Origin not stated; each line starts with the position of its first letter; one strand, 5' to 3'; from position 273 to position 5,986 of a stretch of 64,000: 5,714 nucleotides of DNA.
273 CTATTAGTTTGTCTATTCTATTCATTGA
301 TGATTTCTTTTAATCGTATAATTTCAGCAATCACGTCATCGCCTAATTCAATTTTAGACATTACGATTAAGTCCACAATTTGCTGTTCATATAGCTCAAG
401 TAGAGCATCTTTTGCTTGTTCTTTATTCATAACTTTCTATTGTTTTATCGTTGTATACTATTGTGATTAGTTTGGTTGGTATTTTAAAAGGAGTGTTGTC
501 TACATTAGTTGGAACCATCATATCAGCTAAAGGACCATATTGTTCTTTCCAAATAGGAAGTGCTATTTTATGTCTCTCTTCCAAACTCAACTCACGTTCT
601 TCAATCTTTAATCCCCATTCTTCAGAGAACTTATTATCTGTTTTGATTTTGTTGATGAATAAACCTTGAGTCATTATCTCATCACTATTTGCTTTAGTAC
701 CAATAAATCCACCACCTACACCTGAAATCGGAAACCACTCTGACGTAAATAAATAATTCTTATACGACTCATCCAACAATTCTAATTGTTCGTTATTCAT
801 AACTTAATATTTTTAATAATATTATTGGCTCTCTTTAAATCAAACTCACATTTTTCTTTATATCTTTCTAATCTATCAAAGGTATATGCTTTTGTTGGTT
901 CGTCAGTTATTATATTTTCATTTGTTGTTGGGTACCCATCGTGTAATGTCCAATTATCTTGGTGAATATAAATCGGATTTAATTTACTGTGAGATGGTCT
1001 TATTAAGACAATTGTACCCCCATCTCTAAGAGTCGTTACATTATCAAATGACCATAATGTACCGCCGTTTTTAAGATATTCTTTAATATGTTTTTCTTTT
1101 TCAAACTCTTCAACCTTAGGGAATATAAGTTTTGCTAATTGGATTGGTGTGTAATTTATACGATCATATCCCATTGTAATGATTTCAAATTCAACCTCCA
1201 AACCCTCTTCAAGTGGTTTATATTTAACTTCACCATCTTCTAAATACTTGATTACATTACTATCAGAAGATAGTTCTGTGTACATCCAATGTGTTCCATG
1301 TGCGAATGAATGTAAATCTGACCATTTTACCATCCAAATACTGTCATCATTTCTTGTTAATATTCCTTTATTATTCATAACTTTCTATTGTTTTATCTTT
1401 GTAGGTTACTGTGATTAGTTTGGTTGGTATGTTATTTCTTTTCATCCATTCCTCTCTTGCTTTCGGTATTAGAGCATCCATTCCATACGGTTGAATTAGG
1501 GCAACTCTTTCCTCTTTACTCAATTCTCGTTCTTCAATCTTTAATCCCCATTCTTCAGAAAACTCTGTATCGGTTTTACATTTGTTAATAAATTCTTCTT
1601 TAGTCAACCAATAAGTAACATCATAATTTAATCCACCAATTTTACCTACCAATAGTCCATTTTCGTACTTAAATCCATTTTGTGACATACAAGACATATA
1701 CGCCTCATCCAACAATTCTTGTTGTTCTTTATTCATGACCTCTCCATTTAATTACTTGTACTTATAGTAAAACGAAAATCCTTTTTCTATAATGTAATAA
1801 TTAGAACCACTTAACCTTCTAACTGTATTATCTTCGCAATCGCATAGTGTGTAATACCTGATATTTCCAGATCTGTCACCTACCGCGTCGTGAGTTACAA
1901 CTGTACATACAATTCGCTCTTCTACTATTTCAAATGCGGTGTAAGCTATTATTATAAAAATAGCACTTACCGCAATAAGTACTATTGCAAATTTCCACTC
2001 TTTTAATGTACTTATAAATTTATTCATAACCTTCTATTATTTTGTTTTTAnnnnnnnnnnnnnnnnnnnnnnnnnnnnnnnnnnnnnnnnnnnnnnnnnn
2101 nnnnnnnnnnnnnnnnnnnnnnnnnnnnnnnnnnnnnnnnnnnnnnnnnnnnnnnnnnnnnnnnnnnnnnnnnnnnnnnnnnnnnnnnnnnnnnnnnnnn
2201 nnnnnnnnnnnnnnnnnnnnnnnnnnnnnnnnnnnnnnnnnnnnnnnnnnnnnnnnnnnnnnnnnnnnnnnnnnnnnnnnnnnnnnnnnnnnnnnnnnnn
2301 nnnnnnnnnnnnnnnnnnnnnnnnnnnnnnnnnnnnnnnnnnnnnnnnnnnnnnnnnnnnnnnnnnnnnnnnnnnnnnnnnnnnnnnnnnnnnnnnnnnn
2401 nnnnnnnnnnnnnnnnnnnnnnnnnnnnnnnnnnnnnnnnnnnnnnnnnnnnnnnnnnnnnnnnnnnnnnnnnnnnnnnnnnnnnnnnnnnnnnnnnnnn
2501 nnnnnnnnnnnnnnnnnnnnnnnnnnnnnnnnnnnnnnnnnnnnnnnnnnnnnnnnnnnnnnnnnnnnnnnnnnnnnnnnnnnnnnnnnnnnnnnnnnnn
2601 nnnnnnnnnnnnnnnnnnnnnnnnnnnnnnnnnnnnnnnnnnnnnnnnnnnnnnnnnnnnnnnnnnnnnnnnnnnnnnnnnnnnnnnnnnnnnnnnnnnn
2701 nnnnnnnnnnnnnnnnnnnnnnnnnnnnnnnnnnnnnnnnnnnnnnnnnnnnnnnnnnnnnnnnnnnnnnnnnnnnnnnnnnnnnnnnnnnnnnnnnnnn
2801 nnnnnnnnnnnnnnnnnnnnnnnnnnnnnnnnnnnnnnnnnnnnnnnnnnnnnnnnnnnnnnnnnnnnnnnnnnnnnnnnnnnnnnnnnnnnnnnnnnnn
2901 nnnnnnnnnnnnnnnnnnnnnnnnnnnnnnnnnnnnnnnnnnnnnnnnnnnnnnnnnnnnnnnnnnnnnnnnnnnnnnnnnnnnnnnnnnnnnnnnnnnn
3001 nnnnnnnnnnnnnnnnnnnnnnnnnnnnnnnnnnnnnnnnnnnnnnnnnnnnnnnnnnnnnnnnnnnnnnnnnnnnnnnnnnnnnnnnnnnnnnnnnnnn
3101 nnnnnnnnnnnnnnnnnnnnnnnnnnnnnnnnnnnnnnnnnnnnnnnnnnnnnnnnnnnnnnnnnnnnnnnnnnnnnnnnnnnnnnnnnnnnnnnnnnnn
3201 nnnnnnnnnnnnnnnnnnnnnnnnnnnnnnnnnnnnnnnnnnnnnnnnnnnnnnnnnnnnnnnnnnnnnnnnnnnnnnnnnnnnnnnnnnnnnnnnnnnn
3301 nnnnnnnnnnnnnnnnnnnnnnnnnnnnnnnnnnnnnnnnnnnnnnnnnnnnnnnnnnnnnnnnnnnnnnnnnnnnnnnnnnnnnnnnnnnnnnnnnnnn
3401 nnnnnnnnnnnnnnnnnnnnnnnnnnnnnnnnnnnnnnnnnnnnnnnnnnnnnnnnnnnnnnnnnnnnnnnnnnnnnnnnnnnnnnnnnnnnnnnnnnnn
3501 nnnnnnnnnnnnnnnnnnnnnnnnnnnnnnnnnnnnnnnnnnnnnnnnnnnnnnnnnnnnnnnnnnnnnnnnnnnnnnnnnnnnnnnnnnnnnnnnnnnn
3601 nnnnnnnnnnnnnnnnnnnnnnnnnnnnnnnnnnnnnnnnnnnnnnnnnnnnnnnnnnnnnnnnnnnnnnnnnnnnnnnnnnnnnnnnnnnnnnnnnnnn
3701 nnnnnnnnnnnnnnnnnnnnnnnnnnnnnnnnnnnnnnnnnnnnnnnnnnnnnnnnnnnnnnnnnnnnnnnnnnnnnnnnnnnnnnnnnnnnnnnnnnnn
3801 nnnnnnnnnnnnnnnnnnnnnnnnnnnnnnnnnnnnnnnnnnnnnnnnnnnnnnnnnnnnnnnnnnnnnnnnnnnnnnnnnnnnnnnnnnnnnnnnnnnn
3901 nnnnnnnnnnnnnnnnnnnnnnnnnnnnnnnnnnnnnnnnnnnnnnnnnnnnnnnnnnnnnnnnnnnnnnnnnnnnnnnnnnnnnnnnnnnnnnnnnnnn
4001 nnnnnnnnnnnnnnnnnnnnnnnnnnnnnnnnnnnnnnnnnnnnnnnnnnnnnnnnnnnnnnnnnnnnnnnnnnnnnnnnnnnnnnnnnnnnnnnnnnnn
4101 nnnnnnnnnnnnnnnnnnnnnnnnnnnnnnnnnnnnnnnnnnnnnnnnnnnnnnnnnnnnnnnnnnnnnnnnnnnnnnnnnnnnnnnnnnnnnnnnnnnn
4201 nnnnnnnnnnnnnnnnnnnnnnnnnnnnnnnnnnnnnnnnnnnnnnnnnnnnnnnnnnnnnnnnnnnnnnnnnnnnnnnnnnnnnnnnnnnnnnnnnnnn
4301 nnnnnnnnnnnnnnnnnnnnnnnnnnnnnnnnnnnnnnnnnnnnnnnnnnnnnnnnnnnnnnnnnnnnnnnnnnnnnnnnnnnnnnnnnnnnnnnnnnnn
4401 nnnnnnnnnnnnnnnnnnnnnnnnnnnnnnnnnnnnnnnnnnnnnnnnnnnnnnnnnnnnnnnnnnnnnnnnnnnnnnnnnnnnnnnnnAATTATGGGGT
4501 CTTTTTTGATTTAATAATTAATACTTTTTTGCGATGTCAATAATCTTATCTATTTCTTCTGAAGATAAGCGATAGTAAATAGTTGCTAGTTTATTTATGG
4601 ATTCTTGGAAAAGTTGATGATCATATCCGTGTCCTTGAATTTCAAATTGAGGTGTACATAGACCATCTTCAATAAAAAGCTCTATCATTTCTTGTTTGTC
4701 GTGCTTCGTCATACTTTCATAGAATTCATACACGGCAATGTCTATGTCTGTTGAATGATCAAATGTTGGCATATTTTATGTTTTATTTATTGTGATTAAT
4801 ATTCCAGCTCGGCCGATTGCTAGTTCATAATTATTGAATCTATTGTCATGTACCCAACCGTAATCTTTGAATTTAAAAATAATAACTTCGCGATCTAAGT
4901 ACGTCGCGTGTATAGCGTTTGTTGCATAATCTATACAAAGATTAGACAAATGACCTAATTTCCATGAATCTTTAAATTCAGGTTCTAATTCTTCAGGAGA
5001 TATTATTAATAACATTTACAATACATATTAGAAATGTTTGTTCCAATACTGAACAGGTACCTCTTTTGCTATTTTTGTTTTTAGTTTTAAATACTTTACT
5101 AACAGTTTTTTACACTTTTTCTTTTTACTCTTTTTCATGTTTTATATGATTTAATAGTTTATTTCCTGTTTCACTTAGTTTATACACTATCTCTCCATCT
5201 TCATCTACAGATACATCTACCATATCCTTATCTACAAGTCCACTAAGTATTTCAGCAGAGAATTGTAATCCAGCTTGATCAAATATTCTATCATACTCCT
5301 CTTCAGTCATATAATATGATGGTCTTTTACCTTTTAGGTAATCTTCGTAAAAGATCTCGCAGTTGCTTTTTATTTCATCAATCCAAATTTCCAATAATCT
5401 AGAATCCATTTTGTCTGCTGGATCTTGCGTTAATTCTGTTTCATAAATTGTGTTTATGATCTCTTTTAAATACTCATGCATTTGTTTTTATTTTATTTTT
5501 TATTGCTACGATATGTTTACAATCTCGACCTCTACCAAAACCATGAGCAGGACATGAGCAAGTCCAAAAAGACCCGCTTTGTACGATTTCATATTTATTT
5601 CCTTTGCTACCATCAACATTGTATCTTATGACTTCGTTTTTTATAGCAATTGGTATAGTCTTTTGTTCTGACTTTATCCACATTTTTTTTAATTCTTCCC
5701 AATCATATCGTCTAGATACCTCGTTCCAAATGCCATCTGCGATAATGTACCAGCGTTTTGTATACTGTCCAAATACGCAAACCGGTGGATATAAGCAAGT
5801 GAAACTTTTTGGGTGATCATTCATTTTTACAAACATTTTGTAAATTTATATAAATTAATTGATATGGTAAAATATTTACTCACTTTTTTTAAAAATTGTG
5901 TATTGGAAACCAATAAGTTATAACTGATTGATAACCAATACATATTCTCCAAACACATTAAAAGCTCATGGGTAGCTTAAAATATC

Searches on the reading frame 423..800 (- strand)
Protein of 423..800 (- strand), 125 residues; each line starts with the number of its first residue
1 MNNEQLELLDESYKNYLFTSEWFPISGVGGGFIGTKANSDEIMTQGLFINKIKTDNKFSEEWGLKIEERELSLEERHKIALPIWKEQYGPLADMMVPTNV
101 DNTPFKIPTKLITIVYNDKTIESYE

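Call 37: search_protein_families(library=pfam, proteins=[window:423-800:-], max_evalue=0.001)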
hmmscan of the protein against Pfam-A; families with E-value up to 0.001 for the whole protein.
window:423-800:- (125 aa): 0 families

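Call 79: find_encoding_contigs(protein=window:423-800:-, flank=10000, max_places=2)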
Protein window:423-800:- (125 aa): 2 contigs read that carry it; 2 places shown.
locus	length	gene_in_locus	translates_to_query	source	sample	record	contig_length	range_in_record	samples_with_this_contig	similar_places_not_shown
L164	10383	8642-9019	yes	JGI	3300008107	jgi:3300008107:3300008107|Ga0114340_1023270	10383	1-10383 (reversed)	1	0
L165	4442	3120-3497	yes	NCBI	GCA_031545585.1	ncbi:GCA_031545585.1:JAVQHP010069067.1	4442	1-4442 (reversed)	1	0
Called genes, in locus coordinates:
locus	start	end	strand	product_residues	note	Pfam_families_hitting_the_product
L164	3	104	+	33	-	?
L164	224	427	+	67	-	-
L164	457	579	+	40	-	-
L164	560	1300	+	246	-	PF01145:Band_7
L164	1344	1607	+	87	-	PF00085:Thioredoxin, PF13098:Thioredoxin_2 (weak)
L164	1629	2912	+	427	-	-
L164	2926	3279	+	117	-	-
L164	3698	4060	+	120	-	-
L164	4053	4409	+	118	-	-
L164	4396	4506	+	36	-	-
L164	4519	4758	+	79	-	-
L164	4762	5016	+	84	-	-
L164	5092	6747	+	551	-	-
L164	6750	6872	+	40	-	-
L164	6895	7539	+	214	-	-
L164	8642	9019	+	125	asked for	-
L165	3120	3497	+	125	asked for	-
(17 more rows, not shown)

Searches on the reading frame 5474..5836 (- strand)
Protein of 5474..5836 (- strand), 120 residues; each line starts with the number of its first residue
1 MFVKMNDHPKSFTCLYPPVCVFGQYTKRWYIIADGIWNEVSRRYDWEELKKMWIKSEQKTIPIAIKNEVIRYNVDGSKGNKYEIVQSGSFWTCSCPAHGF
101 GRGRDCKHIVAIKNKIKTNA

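Call 36: search_protein_families(library=pfam, proteins=[window:5474-5836:-], max_evalue=0.001)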
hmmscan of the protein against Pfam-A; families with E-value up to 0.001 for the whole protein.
window:5474-5836:- (120 aa): 1 family
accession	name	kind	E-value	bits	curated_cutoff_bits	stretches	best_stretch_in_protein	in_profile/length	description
PF04434.22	SWIM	-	5e-05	23.2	19.6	1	79-116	8-37/38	SWIM zinc finger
